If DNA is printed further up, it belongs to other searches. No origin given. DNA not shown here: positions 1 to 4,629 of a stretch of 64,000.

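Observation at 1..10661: Adjacent paralogous surface proteins combine a dockerin-like module with a T9SS sorting domain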

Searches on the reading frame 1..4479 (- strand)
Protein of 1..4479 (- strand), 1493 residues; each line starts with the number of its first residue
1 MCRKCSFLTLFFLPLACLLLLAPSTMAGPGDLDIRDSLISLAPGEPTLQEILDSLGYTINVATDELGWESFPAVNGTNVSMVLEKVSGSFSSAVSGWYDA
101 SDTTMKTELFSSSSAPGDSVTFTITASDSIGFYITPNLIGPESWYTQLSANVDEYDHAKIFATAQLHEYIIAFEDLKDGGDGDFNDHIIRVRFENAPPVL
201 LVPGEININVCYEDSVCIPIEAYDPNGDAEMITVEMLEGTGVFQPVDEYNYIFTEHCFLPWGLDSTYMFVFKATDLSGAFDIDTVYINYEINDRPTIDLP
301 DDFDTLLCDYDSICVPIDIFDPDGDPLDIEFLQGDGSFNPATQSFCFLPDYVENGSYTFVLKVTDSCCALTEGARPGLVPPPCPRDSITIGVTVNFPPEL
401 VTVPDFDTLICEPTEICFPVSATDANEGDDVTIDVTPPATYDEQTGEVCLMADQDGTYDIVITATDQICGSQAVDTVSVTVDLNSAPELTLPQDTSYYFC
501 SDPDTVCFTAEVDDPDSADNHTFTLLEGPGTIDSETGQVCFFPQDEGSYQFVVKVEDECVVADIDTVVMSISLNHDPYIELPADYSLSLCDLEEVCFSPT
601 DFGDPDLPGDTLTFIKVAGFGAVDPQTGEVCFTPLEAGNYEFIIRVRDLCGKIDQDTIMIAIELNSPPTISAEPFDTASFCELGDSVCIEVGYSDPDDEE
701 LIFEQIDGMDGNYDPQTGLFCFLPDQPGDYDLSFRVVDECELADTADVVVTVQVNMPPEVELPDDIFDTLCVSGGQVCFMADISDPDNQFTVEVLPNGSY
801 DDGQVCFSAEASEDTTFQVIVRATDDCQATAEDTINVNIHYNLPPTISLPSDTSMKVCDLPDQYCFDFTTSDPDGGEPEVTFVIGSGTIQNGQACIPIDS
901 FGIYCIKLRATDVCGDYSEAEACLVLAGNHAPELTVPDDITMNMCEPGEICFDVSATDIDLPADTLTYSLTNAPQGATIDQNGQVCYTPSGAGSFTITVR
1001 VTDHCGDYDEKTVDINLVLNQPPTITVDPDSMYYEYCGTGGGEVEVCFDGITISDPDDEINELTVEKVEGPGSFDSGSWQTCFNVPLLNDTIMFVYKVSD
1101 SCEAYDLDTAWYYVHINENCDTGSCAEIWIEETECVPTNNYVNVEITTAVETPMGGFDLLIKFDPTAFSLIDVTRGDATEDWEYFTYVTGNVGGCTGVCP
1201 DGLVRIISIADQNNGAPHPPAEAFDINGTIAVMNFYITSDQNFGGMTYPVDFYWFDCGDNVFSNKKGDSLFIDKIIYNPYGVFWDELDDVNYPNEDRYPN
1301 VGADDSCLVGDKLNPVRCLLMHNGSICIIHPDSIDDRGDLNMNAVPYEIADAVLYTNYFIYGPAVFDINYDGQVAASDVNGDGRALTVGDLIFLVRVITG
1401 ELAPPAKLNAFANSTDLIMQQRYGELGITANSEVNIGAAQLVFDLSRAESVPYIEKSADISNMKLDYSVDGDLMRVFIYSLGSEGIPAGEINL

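Call 5: search_protein_families(library=pfam, proteins=[window:1-4479:-], max_evalue=1)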
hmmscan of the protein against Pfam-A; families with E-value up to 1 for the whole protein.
window:1-4479:- (1493 aa): 16 families
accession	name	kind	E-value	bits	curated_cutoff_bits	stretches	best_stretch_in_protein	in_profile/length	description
PF17963.7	Big_9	-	1e-17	65.2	23.6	2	929-1016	1-89/89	Bacterial Ig domain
PF22352.2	K319L-like_PKD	-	7.8e-13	48.7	27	0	442-481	46-84/84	K319L-like, PKD domain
PF19077.6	Big_13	-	1e-09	39.2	27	1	963-1014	40-97/102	Bacterial Ig-like domain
PF00801.26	PKD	-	7.1e-09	36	23.5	0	960-1007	25-71/80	PKD domain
PF13448.11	DUF4114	-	7.3e-09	36.9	27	1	116-193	3-84/85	Domain of unknown function (DUF4114)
PF24908.1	Ig_SIBA-E_2nd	-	3.2e-08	34.2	27.8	2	965-1008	36-79/117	Integrin beta-like protein A-E, second Ig-like domain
PF05345.18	He_PIG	-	5.4e-07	30.4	24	1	953-1014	22-92/96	Putative Ig domain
PF07495.19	Y_Y_Y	-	6.5e-07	29.6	26.6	1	629-649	29-49/65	Y_Y_Y domain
PF18911.6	PKD_4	-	8.5e-07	29.4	27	1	320-367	28-72/85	PKD domain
PF22060.2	Cep192_D1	-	0.00012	22.3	27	0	535-570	75-110/123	Cep192 domain 1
PF15418.12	DUF4625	-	0.0011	19.7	27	0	636-662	104-130/131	Domain of unknown function (DUF4625)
PF00028.23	Cadherin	-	0.0027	18.5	28.8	0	622-663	45-91/93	Cadherin domain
PF00963.24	Cohesin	-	0.0034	18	24.1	1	1142-1181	18-57/139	Cohesin domain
PF16184.11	Cadherin_3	-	0.03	14.7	25.5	0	953-983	23-53/106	Cadherin-like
PF01839.29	FG-GAP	-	0.06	13.7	22.1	0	1373-1385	4-16/37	FG-GAP repeat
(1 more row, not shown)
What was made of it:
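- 3901..4134 (-): Large protein: DUF4114 domain (aa 116-193). PF13448 36.9 bits against cutoff 27 (call 5).
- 1126..3882 (-): Large protein: array of roughly ten Ig/PKD/Big_9/cadherin-like repeats (aa ~200-1118). Big_9 65.2 bits, K319L-like PKD, PKD, Big_13 and He_PIG matches (call 5).
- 499..1104 (-): Large protein: cohesin-fold domain (aa 1126-1327). Pfam Cohesin 18.0 bits, below threshold (call 5).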

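Call 6: search_protein_families(library=ncbifam, proteins=[window:1-4479:-], max_evalue=1)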
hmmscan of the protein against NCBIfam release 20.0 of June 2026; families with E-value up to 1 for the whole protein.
window:1-4479:- (1493 aa): 6 families
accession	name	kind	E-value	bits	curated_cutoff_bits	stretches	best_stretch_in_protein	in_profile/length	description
NF047446.1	barrel_OmpL47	domain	4.1e-05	24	40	0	868-920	9-61/68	OmpL47-type beta-barrel domain-containing protein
NF012211.1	tand_rpt_95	domain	0.00011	22.1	90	1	948-1025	6-93/98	tandem-95 repeat protein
NF033932.1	LapB_rpt_80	domain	0.0011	19.2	45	0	456-497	1-42/83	LapB repeat-containing protein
NF047441.1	Lepto_OmpL47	equivalog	0.011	15.3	250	0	842-936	140-239/336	multi-beta-barrel domain surface protein OmpL47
TIGR04225.1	CshA_fibril_rpt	repeat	0.18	12.6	60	0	510-545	39-75/104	fibrillar adhesin CshA-type repeat protein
NF041740.1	choice_anch_T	equivalog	0.48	9.5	70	0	987-1033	41-87/259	choice-of-anchor T family protein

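Call 32: find_homologous_proteins(query=window:1-4479:-)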
Query window:1-4479:- (1493 aa): 87 proteins with E <= 0.001 among 8000 candidates.
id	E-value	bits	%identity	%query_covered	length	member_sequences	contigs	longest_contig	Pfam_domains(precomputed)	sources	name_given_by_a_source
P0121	0.0e+0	3465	100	100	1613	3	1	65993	PF13448.12,PF07495.20,PF22352.3,PF00801.27,PF17963.8,PF18962.8,PF24908.1,PF05345.19,PF19077.7,PF18911.7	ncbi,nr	ncbi:MAG: T9SS type A sorting domain-containing protein [candidate division Zixibacteria bacterium]|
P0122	0.0e+0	2122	62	98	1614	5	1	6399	PF13448.12,PF22352.3,PF17963.8,PF17892.8,PF18962.8,PF24908.1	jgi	jgi:hypothetical protein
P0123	0.0e+0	2048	59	100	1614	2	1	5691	PF13448.12,PF07495.20,PF22352.3,PF17963.8,PF18962.8,PF00028.24,PF24908.1,PF05345.19,PF19077.7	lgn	-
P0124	0.0e+0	2040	59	98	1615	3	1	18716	PF13448.12,PF22352.3,PF18981.7,PF17963.8,PF18962.8,PF00028.24,PF24908.1,PF05345.19,PF19077.7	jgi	jgi:hypothetical protein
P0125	0.0e+0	1995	59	99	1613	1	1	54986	PF07495.20,PF22352.3,PF17963.8,PF18962.8,PF00028.24,PF24908.1,PF19077.7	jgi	jgi:Secretion system C-terminal sorting domain/Bacterial Ig domain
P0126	0.0e+0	1980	57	100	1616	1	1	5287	PF13448.12,PF07495.20,PF22352.3,PF17963.8,PF18962.8,PF24908.1,PF05345.19,PF19077.7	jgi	jgi:hypothetical protein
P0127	0.0e+0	1959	59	97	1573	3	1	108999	PF13448.12,PF07495.20,PF15418.13,PF22352.3,PF17963.8,PF18962.8,PF17803.8,PF24908.1,PF05345.19,PF19077.7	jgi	-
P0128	0.0e+0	1936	56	100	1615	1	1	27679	PF13448.12,PF07495.20,PF22352.3,PF17963.8,PF17892.8,PF18962.8,PF24908.1,PF05345.19,PF19077.7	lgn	-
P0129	0.0e+0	1377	45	99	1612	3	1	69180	PF13448.12,PF07495.20,PF22352.3,PF17963.8,PF24908.1,PF13860.13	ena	-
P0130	0.0e+0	1333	46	100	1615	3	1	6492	PF13448.12,PF22352.3,PF17963.8,PF24908.1,PF13860.13,PF19077.7,PF18911.7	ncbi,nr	ncbi:MAG: T9SS type A sorting domain-containing protein [candidate division Zixibacteria bacterium]|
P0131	0.0e+0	1309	45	99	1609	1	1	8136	PF13448.12,PF22352.3,PF00801.27,PF13585.13,PF17963.8,PF18962.8,PF24908.1,PF13860.13,PF19077.7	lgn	-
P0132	0.0e+0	1298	45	98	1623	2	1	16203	PF13448.12,PF07495.20,PF22352.3,PF17963.8,PF13860.13,PF05345.19,PF19077.7,PF18911.7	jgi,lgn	jgi:hypothetical protein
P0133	0.0e+0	1259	43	98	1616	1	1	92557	PF13448.12,PF22352.3,PF13585.13,PF17963.8,PF18962.8,PF13860.13,PF19077.7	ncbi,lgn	-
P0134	0.0e+0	1259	43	99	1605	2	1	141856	PF13448.12,PF07495.20,PF22352.3,PF17963.8,PF17892.8,PF18962.8,PF13860.13,PF19077.7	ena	-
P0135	9.1e-287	973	32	91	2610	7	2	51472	PF22352.3,PF17963.8,PF18962.8,PF13860.13,PF18911.7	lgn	-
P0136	2.9e-283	961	31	87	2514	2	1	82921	PF07495.20,PF22352.3,PF00801.27,PF18981.7,PF17963.8,PF18962.8,PF23616.2,PF24908.1,PF13860.13,PF19077.7,PF18911.7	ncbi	-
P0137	5.6e-277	941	31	87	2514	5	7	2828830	PF22352.3,PF00801.27,PF17963.8,PF18962.8,PF24908.1,PF13860.13,PF19077.7,PF18911.7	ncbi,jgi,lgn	jgi:hypothetical protein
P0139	3.0e-259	882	30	87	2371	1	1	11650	PF07495.20,PF22352.3,PF13585.13,PF17963.8,PF18962.8,PF13860.13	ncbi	-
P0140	2.3e-238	813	36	68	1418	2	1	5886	PF13448.12,PF22352.3,PF17963.8,PF18962.8,PF13860.13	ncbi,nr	ncbi:MAG: T9SS type A sorting domain-containing protein [candidate division Zixibacteria bacterium]|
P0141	2.8e-237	809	31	91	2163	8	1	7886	PF07495.20,PF22352.3,PF00801.27,PF18962.8,PF24908.1,PF13860.13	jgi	-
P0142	1.7e-236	806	33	80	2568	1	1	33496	PF00801.27,PF13585.13,PF18962.8,PF13860.13,PF18911.7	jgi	jgi:hypothetical protein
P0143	4.5e-233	795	35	69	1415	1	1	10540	PF13448.12,PF17963.8,PF13860.13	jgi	jgi:hypothetical protein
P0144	2.0e-231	790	35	72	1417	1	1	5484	PF13448.12,PF07495.20,PF22352.3,PF17963.8,PF18962.8,PF17803.8,PF13860.13,PF18911.7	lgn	-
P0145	1.1e-230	787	35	70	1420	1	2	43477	PF13448.12,PF17963.8,PF18962.8,PF13860.13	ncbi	ncbi:MAG: FlgD immunoglobulin-like domain containing protein [Candidatus Zixiibacteriota bacterium]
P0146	4.1e-228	779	35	73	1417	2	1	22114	PF13448.12,PF07495.20,PF22352.3,PF17963.8,PF18962.8,PF17803.8,PF24908.1,PF13860.13,PF18911.7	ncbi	-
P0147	1.5e-225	770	35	72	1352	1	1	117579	PF13448.12,PF17963.8,PF18962.8,PF13860.13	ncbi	-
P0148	1.7e-223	763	35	72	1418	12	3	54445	PF13448.12,PF22352.3,PF17963.8,PF18962.8,PF13860.13,PF19077.7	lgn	-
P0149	1.8e-220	753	35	72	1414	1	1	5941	PF13448.12,PF17963.8,PF18962.8,PF13860.13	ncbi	-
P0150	2.0e-220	753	30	58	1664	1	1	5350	PF13448.12,PF07495.20,PF15418.13,PF22352.3,PF00801.27,PF17963.8,PF17892.8,PF05345.19,PF19077.7,PF18911.7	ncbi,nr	ncbi:DUF4114 domain-containing protein, partial [candidate division GN15 bacterium]|nr:DUF4114 domai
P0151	1.0e-217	744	33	87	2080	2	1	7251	PF00801.27,PF18981.7,PF25059.2,PF18962.8,PF13860.13,PF18911.7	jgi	-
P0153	1.3e-212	727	32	87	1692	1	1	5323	PF22352.3,PF00801.27,PF13585.13,PF18962.8,PF13860.13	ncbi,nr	ncbi:T9SS type A sorting domain-containing protein, partial [candidate division GN15 bacterium]|nr:T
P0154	1.1e-211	724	30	88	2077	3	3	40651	PF22060.3,PF07495.20,PF22352.3,PF00801.27,PF17963.8,PF18962.8,PF13860.13,PF05345.19,PF18911.7,PF00630.26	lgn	-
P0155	5.9e-209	715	31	89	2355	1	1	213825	PF22352.3,PF00801.27,PF17963.8,PF18962.8,PF13860.13,PF19077.7,PF18911.7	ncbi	-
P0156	2.7e-203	696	30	87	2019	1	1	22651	PF22352.3,PF00801.27,PF17963.8,PF18962.8,PF13860.13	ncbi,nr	ncbi:MAG: T9SS type A sorting domain-containing protein [candidate division Zixibacteria bacterium]|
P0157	8.2e-202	691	28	89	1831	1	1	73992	PF22352.3,PF00801.27,PF18962.8,PF13860.13,PF18911.7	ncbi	-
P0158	4.6e-200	686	33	83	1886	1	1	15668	PF00801.27,PF18981.7,PF13754.13,PF18962.8,PF13860.13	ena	-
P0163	3.0e-191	656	29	90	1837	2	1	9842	PF22352.3,PF00801.27,PF18962.8,PF13860.13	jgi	-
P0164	3.9e-183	630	30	69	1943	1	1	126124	PF13448.12,PF02494.23,PF18962.8,PF13860.13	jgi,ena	-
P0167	8.4e-128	446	36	52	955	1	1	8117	PF13585.13,PF18962.8,PF13860.13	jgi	-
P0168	2.9e-125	438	31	64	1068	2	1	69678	PF17963.8,PF18962.8,PF13860.13,PF23722.2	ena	-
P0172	6.4e-73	264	25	80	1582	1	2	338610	PF07495.20,PF22352.3,PF13585.13,PF17963.8,PF00963.25,PF18962.8,PF13860.13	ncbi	-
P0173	1.6e-62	230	26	74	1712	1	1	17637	PF07495.20,PF22352.3,PF17963.8,PF00963.25,PF18962.8,PF13860.13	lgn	-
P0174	5.9e-58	215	31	38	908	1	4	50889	PF22352.3,PF18962.8,PF13860.13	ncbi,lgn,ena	ncbi:MAG: FlgD immunoglobulin-like domain containing protein [Candidatus Zixiibacteriota bacterium]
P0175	9.4e-57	211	26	50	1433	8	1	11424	PF07495.20,PF00801.27,PF17957.8,PF00028.24,PF17803.8,PF18911.7,PF21027.4,PF22352.3,PF14321.12,PF17963.8,PF18962.8,PF18957.7,PF24908.1,PF13860.13,PF05345.19,PF19077.7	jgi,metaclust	metaclust:\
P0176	1.6e-51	193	29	38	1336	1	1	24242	PF07495.20,PF00801.27,PF17892.8,PF17957.8,PF17803.8,PF05660.16,PF06832.19,PF18911.7,PF17963.8,PF19410.6,PF18962.8,PF18957.7,PF24908.1,PF13860.13,PF05345.19,PF19077.7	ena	-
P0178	2.5e-43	166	28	45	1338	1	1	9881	PF07495.20,PF00801.27,PF17803.8,PF05660.16,PF18911.7,PF21027.4,PF22352.3,PF17963.8,PF18962.8,PF18957.7,PF24908.1,PF13860.13,PF05345.19,PF19077.7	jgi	jgi:PKD repeat protein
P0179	4.4e-41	159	32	31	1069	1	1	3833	PF22352.3,PF00801.27,PF18962.8,PF13860.13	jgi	jgi:hypothetical protein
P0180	9.7e-40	154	27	61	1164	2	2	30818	PF13448.12,PF17963.8,PF13860.13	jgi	jgi:hypothetical protein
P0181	1.9e-37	147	26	38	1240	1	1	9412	PF07495.20,PF00801.27,PF17803.8,PF05660.16,PF18911.7,PF22352.3,PF17963.8,PF19410.6,PF18962.8,PF18957.7,PF24908.1,PF13860.13,PF05345.19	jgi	jgi:PKD repeat protein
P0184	2.6e-25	106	25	57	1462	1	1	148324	PF07495.20,PF15418.13,PF21868.4,PF00801.27,PF18981.7,PF07686.24,PF17892.8,PF13750.13,PF00028.24,PF07550.18,PF18911.7,PF00630.26,PF13895.13,PF22352.3,PF13573.13,PF17963.8,PF13927.13,PF18962.8,PF05345.19,PF19077.7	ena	-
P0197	5.4e-12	62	25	38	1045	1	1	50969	PF17963.8,PF17892.8,PF18962.8,PF13860.13,PF05345.19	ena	-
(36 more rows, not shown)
